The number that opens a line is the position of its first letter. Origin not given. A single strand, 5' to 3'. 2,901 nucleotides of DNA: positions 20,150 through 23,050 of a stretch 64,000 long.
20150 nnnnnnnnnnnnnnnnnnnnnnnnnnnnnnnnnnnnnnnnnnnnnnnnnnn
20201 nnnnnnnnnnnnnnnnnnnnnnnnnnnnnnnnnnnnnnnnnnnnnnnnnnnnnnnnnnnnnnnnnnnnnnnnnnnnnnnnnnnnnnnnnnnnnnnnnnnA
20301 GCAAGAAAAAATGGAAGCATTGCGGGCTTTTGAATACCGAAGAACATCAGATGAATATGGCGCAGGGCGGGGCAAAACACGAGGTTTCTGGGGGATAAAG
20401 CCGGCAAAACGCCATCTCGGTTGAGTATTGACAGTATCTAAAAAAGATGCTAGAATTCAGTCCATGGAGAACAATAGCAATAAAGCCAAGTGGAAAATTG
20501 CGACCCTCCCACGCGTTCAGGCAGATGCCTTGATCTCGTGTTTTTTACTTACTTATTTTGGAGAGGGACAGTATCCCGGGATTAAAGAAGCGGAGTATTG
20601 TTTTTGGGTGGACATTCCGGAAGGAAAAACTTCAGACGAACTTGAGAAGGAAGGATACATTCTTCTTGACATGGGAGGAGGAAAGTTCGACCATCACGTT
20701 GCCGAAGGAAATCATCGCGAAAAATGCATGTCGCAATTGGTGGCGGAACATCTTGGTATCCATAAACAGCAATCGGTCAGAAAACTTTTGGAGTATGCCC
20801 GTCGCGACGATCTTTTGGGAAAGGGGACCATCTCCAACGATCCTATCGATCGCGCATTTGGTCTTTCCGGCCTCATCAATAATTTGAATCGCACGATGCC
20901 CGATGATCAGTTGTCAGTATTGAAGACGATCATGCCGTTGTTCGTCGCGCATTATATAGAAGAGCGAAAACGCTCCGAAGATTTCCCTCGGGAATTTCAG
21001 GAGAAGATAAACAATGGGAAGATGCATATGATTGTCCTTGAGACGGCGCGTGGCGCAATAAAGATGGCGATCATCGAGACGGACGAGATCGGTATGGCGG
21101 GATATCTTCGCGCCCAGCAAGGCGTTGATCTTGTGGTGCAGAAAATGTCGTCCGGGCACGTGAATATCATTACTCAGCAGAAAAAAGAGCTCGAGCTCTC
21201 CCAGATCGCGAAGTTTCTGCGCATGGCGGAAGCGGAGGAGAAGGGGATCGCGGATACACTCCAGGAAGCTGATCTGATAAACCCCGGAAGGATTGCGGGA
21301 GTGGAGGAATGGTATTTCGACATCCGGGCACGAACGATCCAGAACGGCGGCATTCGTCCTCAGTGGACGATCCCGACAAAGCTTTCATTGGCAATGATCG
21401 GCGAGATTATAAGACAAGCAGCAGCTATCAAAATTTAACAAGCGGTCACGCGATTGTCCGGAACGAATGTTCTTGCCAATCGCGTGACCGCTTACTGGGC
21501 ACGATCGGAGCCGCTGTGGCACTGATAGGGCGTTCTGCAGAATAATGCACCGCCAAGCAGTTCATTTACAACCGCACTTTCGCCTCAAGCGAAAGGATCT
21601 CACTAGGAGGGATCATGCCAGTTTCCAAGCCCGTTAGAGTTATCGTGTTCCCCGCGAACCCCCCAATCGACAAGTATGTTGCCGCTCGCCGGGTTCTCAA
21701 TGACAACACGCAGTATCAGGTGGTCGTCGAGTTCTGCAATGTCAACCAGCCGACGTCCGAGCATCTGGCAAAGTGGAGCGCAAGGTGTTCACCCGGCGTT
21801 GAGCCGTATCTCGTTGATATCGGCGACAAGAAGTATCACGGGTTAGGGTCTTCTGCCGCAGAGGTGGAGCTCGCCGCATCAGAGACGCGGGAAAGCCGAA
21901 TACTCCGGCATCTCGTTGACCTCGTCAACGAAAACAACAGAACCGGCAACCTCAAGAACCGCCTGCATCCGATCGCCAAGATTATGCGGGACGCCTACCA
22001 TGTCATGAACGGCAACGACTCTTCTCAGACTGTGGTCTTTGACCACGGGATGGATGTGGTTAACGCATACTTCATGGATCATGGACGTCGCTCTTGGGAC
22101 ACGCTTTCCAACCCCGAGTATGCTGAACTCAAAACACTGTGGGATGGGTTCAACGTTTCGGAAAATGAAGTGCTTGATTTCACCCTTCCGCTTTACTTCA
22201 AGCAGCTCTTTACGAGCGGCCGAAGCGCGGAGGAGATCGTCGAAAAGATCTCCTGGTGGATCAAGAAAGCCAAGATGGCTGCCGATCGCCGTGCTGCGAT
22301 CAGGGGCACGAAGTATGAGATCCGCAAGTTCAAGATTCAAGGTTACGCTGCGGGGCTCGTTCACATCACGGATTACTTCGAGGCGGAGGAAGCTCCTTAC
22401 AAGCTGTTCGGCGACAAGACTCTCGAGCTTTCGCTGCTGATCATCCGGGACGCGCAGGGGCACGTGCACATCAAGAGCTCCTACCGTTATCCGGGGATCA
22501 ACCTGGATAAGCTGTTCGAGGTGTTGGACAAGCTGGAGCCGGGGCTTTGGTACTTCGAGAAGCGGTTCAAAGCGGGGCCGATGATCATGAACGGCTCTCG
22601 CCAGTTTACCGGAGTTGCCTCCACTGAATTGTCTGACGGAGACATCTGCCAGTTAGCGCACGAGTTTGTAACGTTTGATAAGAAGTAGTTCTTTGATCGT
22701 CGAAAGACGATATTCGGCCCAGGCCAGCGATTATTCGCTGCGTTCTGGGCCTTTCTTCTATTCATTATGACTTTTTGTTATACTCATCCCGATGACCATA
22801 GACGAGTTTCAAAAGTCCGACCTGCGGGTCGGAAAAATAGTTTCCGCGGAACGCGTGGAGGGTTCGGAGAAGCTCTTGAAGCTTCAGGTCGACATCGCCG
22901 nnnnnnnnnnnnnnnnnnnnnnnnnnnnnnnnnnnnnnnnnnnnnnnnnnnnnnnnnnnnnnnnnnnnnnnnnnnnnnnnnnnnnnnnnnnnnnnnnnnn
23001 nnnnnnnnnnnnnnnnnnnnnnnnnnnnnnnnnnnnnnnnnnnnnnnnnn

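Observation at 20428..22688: Tandem divergent MYG1/UPF0160-like paralogs; the second has atypical codon usage and degraded metal-ligand motifs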

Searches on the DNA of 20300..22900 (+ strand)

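Call 58: search_rna_families(source=window, start=20300, end=22900, threshold=evalue, max_evalue=1)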
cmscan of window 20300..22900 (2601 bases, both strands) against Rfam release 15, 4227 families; matches with E-value up to 1: 4.
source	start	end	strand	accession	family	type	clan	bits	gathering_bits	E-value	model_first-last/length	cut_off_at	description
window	21439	21494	-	RF03934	mir-m107-1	Gene; miRNA;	-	28.6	83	0.016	1-65/65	no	mir-m107-1 microRNA precursor family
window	21439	21494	+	RF03934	mir-m107-1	Gene; miRNA;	-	27.9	83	0.024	1-65/65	no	mir-m107-1 microRNA precursor family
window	20502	20573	+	RF02716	sno_ncR3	Gene; snRNA; snoRNA; CD-box;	-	22.7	88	0.091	1-75/75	no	Small nucleolar RNA ncR3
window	20584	20685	+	RF02191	TCL6_1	Gene; lncRNA;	-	17.8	60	0.88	1-113/113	no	T-cell leukemia/lymphoma 6 conserved region 1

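Call 91: build_rna_model(alignment_id=A7, structure=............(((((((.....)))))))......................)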
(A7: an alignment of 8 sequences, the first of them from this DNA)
Model R1 built from alignment A7 (8 sequences, 53 columns); structure: as given.
model positions 53; base pairs 7; branch points 0; effective number of sequences 3.33; information 1.046 bits per position. Calibrated on 0.2 Mb of random sequence (short: E-values are rough).
structure used (alignment columns):
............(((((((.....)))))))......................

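Call 92: search_with_rna_model(model_id=R1, sources=[window, L001, L003, L004, L005, L007, L008, L010, L011, L013, L014, L015, L016, L017, L018, L019, L020, L021, L022, L023, L025, L026, L028], max_evalue=1, make_alignment=true)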
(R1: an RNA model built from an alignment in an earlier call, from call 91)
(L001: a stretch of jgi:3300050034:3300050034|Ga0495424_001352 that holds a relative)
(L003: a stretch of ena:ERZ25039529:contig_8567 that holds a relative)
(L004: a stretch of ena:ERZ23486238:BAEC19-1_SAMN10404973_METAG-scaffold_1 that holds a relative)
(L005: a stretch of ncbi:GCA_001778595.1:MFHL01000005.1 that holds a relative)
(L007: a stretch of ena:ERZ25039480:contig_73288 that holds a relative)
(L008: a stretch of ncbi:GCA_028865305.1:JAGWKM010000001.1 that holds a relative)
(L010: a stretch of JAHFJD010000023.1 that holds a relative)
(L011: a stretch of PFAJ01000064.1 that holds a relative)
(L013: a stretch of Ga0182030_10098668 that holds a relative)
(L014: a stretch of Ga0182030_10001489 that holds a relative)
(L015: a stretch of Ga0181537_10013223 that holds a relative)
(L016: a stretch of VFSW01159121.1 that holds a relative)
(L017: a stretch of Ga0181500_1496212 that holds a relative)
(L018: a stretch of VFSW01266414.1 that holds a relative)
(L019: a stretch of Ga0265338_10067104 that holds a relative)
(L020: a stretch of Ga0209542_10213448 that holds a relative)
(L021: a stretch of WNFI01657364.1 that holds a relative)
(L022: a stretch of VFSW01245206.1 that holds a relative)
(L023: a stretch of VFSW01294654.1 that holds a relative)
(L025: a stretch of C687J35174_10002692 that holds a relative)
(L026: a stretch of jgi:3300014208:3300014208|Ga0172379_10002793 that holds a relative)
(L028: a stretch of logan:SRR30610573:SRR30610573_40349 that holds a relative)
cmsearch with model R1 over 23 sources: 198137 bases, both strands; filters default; matches with E-value up to 1: 18.
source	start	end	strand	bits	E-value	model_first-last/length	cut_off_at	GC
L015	951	1003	+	82.8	1.3e-21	1-53/53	no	0.47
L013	1124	1176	+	82.5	1.6e-21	1-53/53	no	0.47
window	21565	21617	+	82.2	1.9e-21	1-53/53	no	0.49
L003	5951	6003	+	80.3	6.9e-21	1-53/53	no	0.51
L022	1148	1200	+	78.7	2.1e-20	1-53/53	no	0.43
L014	3451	3503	+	77.6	4.3e-20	1-53/53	no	0.51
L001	5936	5988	+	76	1.3e-19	1-53/53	no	0.45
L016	1184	1236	+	74.1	4.7e-19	1-53/53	no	0.49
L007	6033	6085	+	71.6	2.5e-18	1-53/53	no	0.47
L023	597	651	+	67.9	3.2e-17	1-53/53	no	0.45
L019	75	127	+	41.5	1.9e-09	1-53/53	no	0.49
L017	50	103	+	35.1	1.4e-07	1-53/53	no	0.52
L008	1782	1837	+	30.7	2.9e-06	1-53/53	no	0.45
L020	11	61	+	28.8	1e-05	1-53/53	no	0.43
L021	943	984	+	17.9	0.017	1-53/53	no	0.55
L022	1160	1178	-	17.3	0.024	13-31/53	no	0.47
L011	3440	3497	+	17.1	0.028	1-53/53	no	0.48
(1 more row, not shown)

Alignment A8: 18 matches aligned to the model, 159 columns, each read 5' to 3' on its own strand. Consensus structure (alignment columns), stored with it:
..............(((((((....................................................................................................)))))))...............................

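Call 93: search_with_rna_model(model_id=R1, sources=[window, L001, L003, L007, L008, L013, L014, L015, L016, L017, L019, L020, L021, L022, L023], max_evalue=0.02, make_alignment=true, show_alignments=0)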
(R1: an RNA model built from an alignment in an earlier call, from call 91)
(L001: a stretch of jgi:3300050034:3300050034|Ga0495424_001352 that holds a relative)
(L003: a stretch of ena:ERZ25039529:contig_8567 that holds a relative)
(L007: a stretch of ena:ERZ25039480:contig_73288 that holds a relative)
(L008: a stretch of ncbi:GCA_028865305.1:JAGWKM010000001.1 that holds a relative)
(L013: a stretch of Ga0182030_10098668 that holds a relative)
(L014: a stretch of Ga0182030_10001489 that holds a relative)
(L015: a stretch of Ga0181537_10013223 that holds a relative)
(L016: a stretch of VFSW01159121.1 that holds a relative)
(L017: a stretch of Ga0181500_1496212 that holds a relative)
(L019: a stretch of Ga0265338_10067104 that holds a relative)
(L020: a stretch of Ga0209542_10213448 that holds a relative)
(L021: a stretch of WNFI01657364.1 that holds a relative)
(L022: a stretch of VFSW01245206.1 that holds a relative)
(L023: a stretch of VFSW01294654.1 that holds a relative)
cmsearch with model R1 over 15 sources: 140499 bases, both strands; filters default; matches with E-value up to 0.02: 16.
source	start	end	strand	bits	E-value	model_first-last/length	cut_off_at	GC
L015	951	1003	+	82.8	9.4e-22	1-53/53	no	0.47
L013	1124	1176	+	82.5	1.1e-21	1-53/53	no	0.47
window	21565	21617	+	82.2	1.4e-21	1-53/53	no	0.49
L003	5951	6003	+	80.3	4.9e-21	1-53/53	no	0.51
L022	1148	1200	+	78.7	1.5e-20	1-53/53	no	0.43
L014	3451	3503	+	77.6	3e-20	1-53/53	no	0.51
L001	5936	5988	+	76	9.4e-20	1-53/53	no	0.45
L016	1184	1236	+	74.1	3.3e-19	1-53/53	no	0.49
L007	6033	6085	+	71.6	1.8e-18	1-53/53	no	0.47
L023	597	651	+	67.9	2.3e-17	1-53/53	no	0.45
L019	75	127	+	41.5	1.3e-09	1-53/53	no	0.49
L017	50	103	+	35.1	9.8e-08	1-53/53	no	0.52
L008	1782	1837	+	30.7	2.1e-06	1-53/53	no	0.45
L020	11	61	+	28.8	7.4e-06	1-53/53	no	0.43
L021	943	984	+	17.9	0.012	1-53/53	no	0.55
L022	1160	1178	-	17.3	0.017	13-31/53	no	0.47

Alignment A9: 16 matches aligned to the model, 61 columns, each read 5' to 3' on its own strand. Consensus structure (alignment columns), stored with it:
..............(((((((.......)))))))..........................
